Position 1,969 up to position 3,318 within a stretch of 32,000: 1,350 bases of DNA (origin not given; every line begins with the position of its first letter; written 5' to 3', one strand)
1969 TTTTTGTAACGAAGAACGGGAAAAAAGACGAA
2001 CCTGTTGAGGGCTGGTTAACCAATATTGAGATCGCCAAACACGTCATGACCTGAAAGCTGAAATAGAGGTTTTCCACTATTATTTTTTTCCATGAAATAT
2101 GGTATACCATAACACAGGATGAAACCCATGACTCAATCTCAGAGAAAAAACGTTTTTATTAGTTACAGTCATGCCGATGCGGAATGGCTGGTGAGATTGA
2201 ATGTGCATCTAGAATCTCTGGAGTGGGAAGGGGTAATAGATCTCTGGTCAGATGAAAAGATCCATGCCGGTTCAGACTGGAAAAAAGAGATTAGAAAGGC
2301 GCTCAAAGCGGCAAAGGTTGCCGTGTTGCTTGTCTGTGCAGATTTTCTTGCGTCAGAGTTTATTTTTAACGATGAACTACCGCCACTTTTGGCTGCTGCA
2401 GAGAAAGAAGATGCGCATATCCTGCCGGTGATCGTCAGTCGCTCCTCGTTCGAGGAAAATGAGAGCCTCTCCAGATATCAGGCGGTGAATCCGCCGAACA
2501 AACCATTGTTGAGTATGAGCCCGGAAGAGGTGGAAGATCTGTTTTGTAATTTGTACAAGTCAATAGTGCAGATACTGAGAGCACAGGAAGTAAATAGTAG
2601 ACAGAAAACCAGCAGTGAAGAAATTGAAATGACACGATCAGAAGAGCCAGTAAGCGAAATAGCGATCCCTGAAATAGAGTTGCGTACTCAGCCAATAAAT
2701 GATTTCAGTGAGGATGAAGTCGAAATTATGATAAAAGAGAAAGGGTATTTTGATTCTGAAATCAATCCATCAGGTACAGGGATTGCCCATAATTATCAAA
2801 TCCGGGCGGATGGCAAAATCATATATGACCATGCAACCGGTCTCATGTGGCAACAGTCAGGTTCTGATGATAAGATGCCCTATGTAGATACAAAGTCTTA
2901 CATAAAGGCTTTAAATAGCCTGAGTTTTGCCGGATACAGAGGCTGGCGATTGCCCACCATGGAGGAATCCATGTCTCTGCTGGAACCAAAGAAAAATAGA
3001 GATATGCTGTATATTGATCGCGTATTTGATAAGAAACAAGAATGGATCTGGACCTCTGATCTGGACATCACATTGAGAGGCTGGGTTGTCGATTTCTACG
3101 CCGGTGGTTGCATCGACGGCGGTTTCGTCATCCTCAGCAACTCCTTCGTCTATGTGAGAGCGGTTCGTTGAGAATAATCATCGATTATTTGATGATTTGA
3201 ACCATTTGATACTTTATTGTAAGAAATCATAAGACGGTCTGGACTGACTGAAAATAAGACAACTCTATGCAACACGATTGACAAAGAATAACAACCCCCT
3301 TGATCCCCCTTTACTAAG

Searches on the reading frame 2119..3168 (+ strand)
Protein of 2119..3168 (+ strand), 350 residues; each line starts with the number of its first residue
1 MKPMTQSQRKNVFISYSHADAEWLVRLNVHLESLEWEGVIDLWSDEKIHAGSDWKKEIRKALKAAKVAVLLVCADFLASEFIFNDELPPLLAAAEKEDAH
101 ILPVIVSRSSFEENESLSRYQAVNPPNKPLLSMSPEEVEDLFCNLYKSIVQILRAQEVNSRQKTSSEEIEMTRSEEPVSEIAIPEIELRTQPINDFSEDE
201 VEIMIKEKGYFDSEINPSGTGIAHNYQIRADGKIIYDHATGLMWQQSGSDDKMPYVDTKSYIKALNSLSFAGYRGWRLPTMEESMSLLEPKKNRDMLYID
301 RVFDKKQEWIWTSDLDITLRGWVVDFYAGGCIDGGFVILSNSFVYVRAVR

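Call 3: search_protein_families(library=pfam, proteins=[window:2119-3168:+], max_evalue=0.01)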
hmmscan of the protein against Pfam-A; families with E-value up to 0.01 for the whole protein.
window:2119-3168:+ (350 aa): 2 families
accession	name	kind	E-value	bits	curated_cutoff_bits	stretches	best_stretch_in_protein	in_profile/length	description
PF07603.17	Lcl_C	-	7.7e-17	62.1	34.9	1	234-350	2-117/117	Lcl C-terminal domain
PF13676.11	TIR_2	-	6.2e-16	59.4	28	1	12-123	1-106/122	TIR domain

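Call 39: search_protein_families(library=padloc, proteins=[window:2119-3168:+], max_evalue=0.01)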
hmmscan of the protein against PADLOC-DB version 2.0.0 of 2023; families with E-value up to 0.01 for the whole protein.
window:2119-3168:+ (350 aa): 14 families
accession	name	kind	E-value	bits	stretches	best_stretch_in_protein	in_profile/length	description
PDLC00420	ThsB1|ThsB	-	5.2e-19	66.6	1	11-113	3-105/319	TIR-like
PDLC02012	SAVED5--SAVED_TIR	-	4.3e-12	43.8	1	7-139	11-131/404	-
PDLC05062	PDC-S66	-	1.6e-07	29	1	5-104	144-240/282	-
PDLC00728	Effector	-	3.3e-06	24.3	1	3-104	3-102/432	TIR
PDLC02421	Aga_TIR-PNTD1-PNTD2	-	2.7e-05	21.4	1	8-123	2-115/430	Class I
PDLC00417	ThsB1|ThsB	-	0.00026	18.6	1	10-120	167-274/303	TIR-like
PDLC00419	ThsB1|ThsB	-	0.00036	18.4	1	6-128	24-146/165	TIR-like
PDLC03957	bSEFIR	-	0.00049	18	1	3-73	34-101/412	-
PDLC00727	Effector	-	0.0006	16.4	1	11-122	175-282/590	TIR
PDLC02416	Aga_REase-TIR-PNTD1-PNTD2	-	0.00097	15.9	1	4-87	150-230/572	Class I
PDLC00422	ThsB1|ThsB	-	0.0013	16.3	1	5-125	36-158/194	TIR-like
PDLC02400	Aga_TIR-PNTD1-PNTD2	-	0.0022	14.3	1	6-92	183-267/639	Class I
PDLC00430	ThsB1|ThsB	-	0.0061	14.1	0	8-41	63-97/269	TIR-like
PDLC02403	Aga_TIR-PNTD1-PNTD2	-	0.0098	13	0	9-119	2-110/443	Class I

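Call 40: search_protein_families(library=ncbifam, proteins=[window:2119-3168:+], max_evalue=0.01)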
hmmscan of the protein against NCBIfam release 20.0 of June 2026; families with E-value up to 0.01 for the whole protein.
window:2119-3168:+ (350 aa): 2 families
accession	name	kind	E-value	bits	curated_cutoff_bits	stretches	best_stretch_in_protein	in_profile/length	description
NF058526.1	Thoeris_type3_ThcB4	equivalog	0.0022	16.9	220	1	7-164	126-273/375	Thoeris type III anti-phage system protein ThcB4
NF042941.1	Retron_TIR_antiphage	equivalog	0.0027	16.6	600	1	4-113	334-440/464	TIR domain-containing anti-phage reverse transcriptase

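Call 65: search_protein_representatives(protein=window:2119-3168:+)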
Query: 350 residues. Proteins with E-value up to 0.001 (for the whole library): 32787; up to 1e-10: 15913; up to 1e-30: 1399. The best 150 are listed.
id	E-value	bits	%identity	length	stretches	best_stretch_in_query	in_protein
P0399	1.9e-154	530.2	46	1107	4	180-348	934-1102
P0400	7.0e-131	452.7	62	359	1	5-350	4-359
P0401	2.4e-93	329.3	45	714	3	160-350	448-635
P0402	4.8e-83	295.4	41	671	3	188-331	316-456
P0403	1.9e-77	277.0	41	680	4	158-350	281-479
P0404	6.3e-77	275.3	39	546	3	204-349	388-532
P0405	1.0e-76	274.7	50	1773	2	187-342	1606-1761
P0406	7.0e-74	265.3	40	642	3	157-326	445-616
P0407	6.1e-73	262.2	40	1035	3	7-176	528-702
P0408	1.5e-70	254.4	42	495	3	187-350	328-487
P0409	2.0e-69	250.6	45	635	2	171-338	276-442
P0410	1.2e-68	248.1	42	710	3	183-335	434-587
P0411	9.6e-65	235.3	30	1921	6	10-120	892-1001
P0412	8.7e-64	232.1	35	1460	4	12-112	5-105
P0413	7.0e-63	229.1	50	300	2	187-334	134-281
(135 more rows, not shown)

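Call 79: search_solved_structures(query=window:2119-3168:+, max_evalue=0.01, show_alignments=3)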
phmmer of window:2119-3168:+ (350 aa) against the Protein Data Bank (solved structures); distinct sequences matched with E-value up to 0.01: 0.
